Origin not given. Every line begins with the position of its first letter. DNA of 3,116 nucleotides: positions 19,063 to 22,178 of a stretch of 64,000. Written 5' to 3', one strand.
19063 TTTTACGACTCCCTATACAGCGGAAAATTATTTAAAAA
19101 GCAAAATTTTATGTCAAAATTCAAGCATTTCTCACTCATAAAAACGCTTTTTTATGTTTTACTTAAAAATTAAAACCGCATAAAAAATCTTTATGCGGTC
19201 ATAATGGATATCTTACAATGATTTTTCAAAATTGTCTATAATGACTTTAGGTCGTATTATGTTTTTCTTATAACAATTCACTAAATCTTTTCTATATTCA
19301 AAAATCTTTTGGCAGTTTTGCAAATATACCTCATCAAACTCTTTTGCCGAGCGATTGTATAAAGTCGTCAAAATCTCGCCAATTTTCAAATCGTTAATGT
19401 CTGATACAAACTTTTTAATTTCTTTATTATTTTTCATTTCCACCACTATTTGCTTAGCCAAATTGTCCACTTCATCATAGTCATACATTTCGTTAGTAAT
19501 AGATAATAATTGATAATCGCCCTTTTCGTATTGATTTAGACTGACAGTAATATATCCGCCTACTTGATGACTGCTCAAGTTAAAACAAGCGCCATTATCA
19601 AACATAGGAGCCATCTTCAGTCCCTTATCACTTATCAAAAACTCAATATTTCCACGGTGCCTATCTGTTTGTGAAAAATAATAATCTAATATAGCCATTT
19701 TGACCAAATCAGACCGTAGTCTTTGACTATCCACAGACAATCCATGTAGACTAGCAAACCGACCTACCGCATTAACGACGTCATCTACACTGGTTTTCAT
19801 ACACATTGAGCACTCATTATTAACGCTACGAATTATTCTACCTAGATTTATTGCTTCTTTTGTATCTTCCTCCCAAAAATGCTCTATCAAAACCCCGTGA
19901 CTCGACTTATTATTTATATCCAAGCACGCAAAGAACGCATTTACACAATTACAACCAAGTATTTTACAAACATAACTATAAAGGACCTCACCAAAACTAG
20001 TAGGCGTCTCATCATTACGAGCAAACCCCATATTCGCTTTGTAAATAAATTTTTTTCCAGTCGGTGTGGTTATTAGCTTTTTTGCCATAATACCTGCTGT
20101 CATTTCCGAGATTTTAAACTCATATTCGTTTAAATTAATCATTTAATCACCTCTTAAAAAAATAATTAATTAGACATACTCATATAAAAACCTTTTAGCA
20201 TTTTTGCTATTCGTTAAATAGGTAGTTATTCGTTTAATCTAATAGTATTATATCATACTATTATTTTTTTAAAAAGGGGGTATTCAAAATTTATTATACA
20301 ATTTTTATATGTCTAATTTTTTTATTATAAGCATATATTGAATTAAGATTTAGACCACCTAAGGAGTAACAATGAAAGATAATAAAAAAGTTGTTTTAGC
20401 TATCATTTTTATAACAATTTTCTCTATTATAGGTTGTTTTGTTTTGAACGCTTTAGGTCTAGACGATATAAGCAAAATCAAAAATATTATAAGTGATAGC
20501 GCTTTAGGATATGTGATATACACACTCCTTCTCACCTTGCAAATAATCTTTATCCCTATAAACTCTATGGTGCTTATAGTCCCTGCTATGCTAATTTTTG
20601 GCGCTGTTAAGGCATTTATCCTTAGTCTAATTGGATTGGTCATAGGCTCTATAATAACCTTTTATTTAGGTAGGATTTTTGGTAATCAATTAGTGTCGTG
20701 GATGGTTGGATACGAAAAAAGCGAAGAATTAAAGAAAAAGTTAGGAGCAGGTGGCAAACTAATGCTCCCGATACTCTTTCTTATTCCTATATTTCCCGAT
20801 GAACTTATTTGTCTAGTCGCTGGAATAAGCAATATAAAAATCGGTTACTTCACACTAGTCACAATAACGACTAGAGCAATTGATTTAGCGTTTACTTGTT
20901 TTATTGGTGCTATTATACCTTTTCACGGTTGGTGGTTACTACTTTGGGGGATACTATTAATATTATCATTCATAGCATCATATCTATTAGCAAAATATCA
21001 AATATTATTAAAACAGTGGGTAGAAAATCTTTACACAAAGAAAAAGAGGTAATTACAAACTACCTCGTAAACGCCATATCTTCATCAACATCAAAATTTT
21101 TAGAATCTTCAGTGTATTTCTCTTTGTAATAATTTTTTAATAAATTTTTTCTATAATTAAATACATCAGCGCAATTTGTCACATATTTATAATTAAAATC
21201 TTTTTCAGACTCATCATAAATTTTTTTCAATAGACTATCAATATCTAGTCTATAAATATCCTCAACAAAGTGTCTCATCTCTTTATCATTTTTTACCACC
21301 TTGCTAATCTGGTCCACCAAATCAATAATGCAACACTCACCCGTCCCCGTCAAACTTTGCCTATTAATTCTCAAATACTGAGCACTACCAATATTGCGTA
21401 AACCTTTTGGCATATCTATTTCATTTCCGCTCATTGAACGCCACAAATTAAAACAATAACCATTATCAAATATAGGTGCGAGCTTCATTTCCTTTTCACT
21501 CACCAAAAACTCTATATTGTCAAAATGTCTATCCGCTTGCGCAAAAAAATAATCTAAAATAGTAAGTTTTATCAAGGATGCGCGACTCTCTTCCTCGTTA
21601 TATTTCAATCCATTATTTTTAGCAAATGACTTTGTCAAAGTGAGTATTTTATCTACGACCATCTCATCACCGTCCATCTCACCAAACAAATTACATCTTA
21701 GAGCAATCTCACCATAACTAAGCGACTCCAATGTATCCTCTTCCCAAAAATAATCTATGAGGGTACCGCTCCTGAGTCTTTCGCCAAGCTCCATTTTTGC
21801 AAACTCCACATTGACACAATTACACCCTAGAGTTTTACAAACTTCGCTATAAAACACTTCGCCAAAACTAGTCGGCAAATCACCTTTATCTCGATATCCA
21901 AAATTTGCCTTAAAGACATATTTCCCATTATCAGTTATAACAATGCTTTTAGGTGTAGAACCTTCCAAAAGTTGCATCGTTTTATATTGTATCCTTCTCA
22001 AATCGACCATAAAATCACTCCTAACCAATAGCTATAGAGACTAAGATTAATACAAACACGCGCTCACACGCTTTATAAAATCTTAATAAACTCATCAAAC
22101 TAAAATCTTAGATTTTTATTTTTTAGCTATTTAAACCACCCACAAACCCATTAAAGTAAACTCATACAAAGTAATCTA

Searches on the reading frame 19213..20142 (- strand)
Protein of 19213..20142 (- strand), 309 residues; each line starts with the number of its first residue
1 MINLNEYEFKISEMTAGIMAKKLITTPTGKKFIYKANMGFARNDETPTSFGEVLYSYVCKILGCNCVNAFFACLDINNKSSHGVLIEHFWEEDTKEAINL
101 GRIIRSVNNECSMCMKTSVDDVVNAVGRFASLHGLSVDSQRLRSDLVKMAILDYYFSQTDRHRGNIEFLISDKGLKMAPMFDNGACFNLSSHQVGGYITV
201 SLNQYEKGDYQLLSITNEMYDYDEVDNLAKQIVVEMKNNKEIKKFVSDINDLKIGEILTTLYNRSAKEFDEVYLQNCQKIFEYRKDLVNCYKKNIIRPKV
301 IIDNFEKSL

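Call 3: search_protein_families(library=pfam, proteins=[window:19213-20142:-], max_evalue=1)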
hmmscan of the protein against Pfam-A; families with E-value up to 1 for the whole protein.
window:19213-20142:- (309 aa): 3 families
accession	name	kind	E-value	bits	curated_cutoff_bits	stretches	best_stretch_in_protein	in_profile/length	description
PF07804.18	HipA_C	-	2.5e-05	24.5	30.5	1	16-236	4-205/213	HipA-like C-terminal domain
PF00454.33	PI3_PI4_kinase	-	0.014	15.8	27.1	1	143-188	131-173/241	Phosphatidylinositol 3- and 4-kinase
PF06702.18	Fam20C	-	0.034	14.2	26.8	1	139-192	85-136/218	Golgi casein kinase, C-terminal, Fam20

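Call 4: search_protein_families(library=ncbifam, proteins=[window:19213-20142:-], max_evalue=1)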
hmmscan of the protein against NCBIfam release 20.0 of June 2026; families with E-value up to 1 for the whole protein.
window:19213-20142:- (309 aa): 1 family
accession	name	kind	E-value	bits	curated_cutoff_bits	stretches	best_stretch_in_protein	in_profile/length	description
NF007297.0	PRK09775.1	equivalog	0.029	13.1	401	1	158-182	343-368/446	type II toxin-antitoxin system HipA family toxin YjjJ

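Call 70: search_protein_families(library=padloc, proteins=[window:19213-20142:-], max_evalue=0.01)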
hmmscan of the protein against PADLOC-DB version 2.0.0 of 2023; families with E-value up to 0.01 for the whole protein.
window:19213-20142:- (309 aa): 4 families
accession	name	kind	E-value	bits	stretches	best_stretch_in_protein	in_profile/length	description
PDLC04340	PDC-M03A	-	6e-18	63.3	1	2-289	4-273/280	-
PDLC04339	PDC-M03A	-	4.6e-08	30.7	1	28-198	31-191/293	-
PDLC04344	PDC-M03A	-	3.3e-06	24.8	1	21-188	26-193/305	-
PDLC04342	PDC-M03A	-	8.6e-05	20.2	1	12-188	16-195/299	-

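Call 71: search_protein_families(library=phrogs, proteins=[window:19213-20142:-], max_evalue=0.01)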
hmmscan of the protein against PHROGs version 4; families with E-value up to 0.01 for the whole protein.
window:19213-20142:- (309 aa): 1 family
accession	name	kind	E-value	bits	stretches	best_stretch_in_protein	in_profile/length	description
phrog_8728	-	unknown function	0.0042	17.2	0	141-187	148-196/307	-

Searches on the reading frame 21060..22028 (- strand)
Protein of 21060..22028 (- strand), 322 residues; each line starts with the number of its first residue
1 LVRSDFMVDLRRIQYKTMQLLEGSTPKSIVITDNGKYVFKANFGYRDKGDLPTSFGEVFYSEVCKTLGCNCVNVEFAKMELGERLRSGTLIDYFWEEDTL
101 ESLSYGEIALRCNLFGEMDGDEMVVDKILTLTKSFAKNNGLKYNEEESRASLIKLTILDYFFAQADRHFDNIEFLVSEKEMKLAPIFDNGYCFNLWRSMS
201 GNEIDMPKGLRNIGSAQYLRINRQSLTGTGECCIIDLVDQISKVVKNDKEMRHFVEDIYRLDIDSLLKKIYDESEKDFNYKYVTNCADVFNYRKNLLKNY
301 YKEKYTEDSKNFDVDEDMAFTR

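Call 3: search_protein_families(library=pfam, proteins=[window:21060-22028:-], max_evalue=1)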
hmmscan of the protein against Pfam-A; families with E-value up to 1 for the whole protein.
window:21060-22028:- (322 aa): 2 families
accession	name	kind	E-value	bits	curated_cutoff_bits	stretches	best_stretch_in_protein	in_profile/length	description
PF07804.18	HipA_C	-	1.7e-06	28.3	30.5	1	22-190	4-160/213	HipA-like C-terminal domain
PF00454.33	PI3_PI4_kinase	-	0.00088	19.7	27.1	1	151-195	133-175/241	Phosphatidylinositol 3- and 4-kinase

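Call 4: search_protein_families(library=ncbifam, proteins=[window:21060-22028:-], max_evalue=1)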
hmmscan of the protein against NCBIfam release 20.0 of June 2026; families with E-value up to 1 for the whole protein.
window:21060-22028:- (322 aa): 3 families
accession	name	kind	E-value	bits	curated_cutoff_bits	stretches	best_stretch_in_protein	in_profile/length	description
NF006578.0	PRK09103.1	equivalog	0.0034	15.4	813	1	259-321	82-144/761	class 1a ribonucleoside-diphosphate reductase subunit alpha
NF011145.0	PRK14555.2-3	equivalog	0.013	15.6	294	1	211-265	88-142/147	RNA-binding protein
NF007297.0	PRK09775.1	equivalog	0.14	10.9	401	1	155-188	334-368/446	type II toxin-antitoxin system HipA family toxin YjjJ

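Call 70: search_protein_families(library=padloc, proteins=[window:21060-22010:-], max_evalue=0.01)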
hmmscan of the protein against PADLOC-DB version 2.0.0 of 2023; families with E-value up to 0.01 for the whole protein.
window:21060-22010:- (316 aa): 5 families
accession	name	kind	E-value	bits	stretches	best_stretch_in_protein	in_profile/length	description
PDLC04340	PDC-M03A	-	1.3e-17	62.3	1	2-297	4-278/280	-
PDLC04339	PDC-M03A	-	5.7e-08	30.4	1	64-301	59-283/293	-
PDLC04344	PDC-M03A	-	7.5e-07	26.9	1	47-187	48-192/305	-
PDLC04342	PDC-M03A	-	6.6e-06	23.9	1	17-187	21-194/299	-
PDLC04345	PDC-M03A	-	7.8e-05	20.1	1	47-186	50-192/302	-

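Call 71: search_protein_families(library=phrogs, proteins=[window:21060-22010:-], max_evalue=0.01)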
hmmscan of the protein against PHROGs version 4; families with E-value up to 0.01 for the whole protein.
window:21060-22010:- (316 aa): 2 families
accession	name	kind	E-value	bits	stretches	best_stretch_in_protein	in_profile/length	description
phrog_3162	-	unknown function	0.00064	20.3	1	17-199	14-166/247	-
phrog_8728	-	unknown function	0.0013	18.9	1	142-199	149-206/307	-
